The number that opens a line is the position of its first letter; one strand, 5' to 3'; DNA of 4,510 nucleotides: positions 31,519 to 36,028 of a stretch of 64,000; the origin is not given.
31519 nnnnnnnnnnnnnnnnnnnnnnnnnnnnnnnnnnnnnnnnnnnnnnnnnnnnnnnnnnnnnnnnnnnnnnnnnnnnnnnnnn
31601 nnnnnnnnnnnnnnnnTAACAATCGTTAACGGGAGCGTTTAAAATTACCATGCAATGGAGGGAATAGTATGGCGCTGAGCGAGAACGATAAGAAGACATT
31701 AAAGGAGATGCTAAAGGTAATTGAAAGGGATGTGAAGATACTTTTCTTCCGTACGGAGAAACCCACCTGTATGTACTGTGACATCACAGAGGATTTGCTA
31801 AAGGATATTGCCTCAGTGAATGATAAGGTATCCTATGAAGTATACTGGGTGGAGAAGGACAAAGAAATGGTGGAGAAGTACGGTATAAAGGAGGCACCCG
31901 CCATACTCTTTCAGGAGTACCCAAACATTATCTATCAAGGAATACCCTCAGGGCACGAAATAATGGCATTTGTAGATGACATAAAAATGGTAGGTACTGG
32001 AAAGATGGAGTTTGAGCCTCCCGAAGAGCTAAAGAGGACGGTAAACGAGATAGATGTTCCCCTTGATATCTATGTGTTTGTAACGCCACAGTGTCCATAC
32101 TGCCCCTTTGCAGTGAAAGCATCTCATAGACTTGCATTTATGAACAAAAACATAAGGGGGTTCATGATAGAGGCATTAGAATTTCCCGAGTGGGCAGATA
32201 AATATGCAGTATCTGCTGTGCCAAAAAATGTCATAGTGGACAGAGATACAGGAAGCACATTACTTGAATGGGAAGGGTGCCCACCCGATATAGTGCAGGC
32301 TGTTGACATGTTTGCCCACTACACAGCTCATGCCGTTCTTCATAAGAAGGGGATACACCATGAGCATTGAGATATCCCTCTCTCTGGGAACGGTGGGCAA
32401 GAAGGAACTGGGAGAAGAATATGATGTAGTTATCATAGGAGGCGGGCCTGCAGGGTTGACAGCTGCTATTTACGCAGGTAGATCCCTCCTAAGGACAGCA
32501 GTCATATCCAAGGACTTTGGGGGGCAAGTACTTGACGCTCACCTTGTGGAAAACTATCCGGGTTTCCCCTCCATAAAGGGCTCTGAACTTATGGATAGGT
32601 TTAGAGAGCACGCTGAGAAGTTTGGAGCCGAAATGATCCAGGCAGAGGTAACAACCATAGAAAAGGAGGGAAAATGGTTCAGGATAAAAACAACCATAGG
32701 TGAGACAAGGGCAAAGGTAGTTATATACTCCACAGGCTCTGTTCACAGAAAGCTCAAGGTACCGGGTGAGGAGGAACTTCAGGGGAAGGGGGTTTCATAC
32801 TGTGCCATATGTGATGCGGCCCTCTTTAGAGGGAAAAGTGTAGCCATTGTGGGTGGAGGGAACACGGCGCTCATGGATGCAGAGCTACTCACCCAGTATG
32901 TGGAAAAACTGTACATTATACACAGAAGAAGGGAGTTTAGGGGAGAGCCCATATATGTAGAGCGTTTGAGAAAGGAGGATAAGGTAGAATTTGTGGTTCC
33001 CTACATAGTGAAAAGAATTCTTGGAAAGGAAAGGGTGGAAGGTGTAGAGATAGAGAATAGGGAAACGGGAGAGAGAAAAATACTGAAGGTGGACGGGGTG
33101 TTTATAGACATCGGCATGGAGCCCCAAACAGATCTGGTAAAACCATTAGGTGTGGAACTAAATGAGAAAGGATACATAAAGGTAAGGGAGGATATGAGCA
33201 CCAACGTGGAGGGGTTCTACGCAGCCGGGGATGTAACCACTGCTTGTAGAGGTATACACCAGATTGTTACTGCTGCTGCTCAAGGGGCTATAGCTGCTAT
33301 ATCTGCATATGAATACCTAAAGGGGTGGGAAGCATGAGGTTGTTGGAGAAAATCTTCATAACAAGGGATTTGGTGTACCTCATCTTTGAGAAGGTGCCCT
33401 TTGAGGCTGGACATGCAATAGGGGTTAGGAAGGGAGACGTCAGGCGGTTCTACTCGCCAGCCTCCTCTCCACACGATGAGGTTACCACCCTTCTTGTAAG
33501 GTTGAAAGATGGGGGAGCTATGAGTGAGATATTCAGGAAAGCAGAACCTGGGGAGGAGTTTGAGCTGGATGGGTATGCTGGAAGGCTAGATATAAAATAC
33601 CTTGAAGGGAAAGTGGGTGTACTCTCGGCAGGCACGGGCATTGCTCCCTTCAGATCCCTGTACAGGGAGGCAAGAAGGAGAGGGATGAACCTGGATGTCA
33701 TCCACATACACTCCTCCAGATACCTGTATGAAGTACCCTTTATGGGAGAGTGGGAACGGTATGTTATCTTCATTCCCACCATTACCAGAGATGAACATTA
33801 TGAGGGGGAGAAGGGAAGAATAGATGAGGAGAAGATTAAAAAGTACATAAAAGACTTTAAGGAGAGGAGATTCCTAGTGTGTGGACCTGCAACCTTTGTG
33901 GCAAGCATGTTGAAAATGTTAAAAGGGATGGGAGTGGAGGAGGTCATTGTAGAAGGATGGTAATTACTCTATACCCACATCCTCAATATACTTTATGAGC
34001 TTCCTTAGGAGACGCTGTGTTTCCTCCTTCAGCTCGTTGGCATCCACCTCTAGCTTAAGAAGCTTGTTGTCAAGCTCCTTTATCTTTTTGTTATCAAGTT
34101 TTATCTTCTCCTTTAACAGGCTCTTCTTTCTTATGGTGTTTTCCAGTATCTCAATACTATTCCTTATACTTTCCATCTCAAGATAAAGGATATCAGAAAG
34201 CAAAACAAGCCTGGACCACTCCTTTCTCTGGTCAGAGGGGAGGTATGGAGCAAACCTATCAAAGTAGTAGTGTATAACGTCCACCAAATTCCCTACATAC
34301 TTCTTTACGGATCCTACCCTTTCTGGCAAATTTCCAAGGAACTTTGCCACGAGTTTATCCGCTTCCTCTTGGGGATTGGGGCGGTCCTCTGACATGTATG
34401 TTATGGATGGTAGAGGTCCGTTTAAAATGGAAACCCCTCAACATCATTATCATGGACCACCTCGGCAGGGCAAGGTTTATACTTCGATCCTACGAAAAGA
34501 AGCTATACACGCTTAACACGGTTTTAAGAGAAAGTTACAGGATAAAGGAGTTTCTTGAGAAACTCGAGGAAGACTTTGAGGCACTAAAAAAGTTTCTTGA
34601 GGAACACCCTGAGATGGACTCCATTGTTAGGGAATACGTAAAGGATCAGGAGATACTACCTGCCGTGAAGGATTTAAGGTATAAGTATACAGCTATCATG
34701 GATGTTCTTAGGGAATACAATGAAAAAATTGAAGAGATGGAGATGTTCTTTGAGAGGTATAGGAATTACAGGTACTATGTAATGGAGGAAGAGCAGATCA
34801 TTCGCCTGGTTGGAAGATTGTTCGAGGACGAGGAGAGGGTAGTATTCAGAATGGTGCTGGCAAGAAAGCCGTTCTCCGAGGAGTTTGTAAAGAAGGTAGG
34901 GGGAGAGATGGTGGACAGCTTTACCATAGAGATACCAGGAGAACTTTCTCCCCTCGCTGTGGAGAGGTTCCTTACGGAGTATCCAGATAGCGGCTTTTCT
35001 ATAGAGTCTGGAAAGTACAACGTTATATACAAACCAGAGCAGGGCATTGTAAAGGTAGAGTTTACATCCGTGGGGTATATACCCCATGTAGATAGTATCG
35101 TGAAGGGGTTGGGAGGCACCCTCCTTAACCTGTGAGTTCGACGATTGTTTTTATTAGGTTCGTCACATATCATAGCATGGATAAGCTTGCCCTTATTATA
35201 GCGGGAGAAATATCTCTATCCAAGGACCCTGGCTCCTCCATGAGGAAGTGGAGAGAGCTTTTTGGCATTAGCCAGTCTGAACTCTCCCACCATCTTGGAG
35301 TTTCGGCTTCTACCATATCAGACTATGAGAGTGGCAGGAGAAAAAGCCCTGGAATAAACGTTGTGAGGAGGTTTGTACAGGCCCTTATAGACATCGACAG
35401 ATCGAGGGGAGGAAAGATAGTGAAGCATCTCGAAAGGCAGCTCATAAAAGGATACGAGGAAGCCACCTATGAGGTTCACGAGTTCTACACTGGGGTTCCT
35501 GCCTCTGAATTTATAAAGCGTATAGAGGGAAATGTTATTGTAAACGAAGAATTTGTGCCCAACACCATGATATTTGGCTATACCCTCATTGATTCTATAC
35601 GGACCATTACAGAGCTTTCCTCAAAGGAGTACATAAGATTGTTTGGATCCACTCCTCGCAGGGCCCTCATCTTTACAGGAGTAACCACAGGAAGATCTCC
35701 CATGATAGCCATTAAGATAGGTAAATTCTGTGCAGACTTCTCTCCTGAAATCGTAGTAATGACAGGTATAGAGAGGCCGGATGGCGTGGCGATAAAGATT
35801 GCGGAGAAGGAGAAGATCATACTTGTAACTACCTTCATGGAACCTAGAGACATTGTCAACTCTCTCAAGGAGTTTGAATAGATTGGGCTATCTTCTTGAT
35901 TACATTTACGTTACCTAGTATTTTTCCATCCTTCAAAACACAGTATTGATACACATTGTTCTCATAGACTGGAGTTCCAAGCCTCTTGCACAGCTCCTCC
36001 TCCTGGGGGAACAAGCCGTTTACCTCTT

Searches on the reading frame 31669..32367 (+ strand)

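Call 21: search_protein_families(library=pfam, proteins=[window:31669-32367:+], max_evalue=0.001)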
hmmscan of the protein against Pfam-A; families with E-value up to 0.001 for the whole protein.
window:31669-32367:+ (233 aa): 5 families
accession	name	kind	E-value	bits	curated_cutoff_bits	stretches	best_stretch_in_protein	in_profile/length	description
PF13192.12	Thioredoxin_3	-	1.6e-17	63.7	24.8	2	133-189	2-55/76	Thioredoxin domain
PF00462.30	Glutaredoxin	-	2.9e-07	31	22.9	0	31-77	6-51/60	Glutaredoxin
PF14595.12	Thioredoxin_9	-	1.1e-06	29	25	0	114-212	25-125/129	Thioredoxin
PF13098.12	Thioredoxin_2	-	8.3e-05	23.3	27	0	24-83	7-83/104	Thioredoxin-like domain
PF23357.1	DUF7088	-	8.6e-05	23.1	27.8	0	12-77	12-84/105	Domain of unknown function (DUF7088)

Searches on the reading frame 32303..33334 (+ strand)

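Call 21: search_protein_families(library=pfam, proteins=[window:32303-33334:+], max_evalue=0.001)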
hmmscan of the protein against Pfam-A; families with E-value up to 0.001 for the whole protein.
window:32303-33334:+ (344 aa): 11 families
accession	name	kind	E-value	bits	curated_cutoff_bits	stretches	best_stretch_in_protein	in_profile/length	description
PF07992.20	Pyr_redox_2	-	7.8e-47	160.5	26.1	1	40-328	1-291/291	Pyridine nucleotide-disulphide oxidoreductase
PF13738.12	Pyr_redox_3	-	5.2e-23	82.2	30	1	92-309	79-305/305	Pyridine nucleotide-disulphide oxidoreductase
PF00070.33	Pyr_redox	-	8.9e-11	42.6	22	1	179-252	1-81/82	Pyridine nucleotide-disulphide oxidoreductase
PF00890.30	FAD_binding_2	-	3.7e-08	33.4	20.4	1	41-73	1-33/414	FAD binding domain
PF01266.30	DAO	-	3.9e-07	30.4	27.9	0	41-73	1-34/353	FAD dependent oxidoreductase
PF03486.20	HI0933_like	-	9.1e-07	29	50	0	41-70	2-31/244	HI0933-like protein Rossmann domain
PF12831.13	FAD_oxidored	-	4.7e-06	26.6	27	1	41-75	1-37/416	FAD dependent oxidoreductase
PF01494.25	FAD_binding_3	-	5.7e-06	26.2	22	0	39-57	1-19/349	FAD binding domain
PF01134.28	GIDA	-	6.4e-06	25.9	22.1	0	41-92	1-45/391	Glucose inhibited division protein A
PF01946.23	Thi4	-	1.3e-05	25.1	26.2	1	39-71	17-50/235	Thi4 family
PF13450.12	NAD_binding_8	-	0.00048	20.8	21.9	0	44-81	1-40/68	NAD(P)-binding Rossmann-like domain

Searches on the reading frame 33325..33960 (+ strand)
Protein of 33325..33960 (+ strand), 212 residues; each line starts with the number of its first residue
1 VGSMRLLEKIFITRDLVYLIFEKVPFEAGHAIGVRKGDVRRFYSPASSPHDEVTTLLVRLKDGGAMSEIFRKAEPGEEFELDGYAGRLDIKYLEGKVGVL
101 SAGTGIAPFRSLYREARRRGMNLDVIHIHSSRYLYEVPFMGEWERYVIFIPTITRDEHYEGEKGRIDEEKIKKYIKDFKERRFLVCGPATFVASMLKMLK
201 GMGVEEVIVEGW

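Call 21: search_protein_families(library=pfam, proteins=[window:33325-33960:+], max_evalue=0.001)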
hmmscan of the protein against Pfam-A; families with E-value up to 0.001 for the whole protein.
window:33325-33960:+ (212 aa): 2 families
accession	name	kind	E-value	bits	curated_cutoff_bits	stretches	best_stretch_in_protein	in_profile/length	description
PF00175.26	NAD_binding_1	-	2.4e-07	31.8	22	1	100-194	2-106/109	Oxidoreductase NAD-binding domain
PF00970.30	FAD_binding_6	-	2.9e-06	28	21.1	1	35-88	43-97/99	Oxidoreductase FAD-binding domain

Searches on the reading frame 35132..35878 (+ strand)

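Call 52: search_protein_families(library=pfam, proteins=[window:35132-35878:+], max_evalue=0.00001)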
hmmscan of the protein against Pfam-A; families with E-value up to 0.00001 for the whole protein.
window:35132-35878:+ (249 aa): 3 families
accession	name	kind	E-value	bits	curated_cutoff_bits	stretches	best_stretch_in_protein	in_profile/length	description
PF01381.28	HTH_3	-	1.5e-10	41.4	23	1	37-85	1-48/55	Helix-turn-helix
PF13560.12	HTH_31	-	1.1e-08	35.6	27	1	37-85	6-54/64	Helix-turn-helix domain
PF12844.13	HTH_19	-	2.9e-06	27.5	30.2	0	38-84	5-50/64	Helix-turn-helix domain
